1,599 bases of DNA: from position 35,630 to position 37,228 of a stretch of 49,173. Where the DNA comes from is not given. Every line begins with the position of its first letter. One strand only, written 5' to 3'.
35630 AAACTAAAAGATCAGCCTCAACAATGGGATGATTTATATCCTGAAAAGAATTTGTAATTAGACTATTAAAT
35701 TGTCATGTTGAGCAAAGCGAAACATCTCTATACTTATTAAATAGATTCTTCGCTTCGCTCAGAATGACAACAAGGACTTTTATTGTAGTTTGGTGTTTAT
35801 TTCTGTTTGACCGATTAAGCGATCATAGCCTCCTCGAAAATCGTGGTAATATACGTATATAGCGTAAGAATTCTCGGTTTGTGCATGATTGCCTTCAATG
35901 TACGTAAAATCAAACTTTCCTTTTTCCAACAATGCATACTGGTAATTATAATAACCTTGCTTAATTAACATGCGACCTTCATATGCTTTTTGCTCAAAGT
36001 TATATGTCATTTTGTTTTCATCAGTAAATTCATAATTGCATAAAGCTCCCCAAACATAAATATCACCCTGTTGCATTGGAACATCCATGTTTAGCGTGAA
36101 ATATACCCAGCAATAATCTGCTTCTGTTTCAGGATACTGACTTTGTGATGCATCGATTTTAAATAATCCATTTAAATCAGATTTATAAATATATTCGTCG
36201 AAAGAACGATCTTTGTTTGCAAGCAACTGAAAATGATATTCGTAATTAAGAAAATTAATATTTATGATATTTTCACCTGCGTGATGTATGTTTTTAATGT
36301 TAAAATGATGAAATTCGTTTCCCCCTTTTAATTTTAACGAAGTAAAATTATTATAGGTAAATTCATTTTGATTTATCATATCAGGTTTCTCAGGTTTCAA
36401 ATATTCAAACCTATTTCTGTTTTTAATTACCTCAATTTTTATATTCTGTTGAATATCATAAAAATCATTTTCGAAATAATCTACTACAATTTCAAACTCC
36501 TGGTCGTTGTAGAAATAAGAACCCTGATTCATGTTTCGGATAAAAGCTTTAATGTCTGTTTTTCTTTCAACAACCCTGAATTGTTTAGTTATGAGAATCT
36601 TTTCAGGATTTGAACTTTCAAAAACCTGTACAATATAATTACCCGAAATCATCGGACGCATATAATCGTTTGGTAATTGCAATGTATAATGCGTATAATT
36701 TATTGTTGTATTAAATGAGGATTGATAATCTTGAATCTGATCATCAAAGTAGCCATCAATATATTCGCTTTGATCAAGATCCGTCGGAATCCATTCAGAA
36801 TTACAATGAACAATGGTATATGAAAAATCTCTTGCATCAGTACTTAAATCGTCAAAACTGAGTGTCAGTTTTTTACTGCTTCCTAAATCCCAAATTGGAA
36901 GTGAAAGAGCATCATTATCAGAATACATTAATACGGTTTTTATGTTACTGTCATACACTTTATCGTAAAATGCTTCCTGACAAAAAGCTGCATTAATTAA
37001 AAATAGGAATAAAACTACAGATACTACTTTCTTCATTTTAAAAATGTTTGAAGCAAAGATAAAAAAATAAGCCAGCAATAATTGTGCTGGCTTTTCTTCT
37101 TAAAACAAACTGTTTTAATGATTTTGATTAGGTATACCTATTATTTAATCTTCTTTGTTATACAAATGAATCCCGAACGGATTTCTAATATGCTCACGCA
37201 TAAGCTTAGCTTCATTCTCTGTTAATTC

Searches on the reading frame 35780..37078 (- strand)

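Call 31: search_protein_families(library=pfam, proteins=[window:35780-37078:-], max_evalue=0.01)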
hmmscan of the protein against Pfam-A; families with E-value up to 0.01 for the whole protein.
window:35780-37078:- (432 aa): 1 family
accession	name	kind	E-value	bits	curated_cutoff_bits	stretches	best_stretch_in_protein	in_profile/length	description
PF17116.11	T9SS_plug_1st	-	2.8e-42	144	23.9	1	46-171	1-126/126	Type 9 secretion system plug protein 1st domain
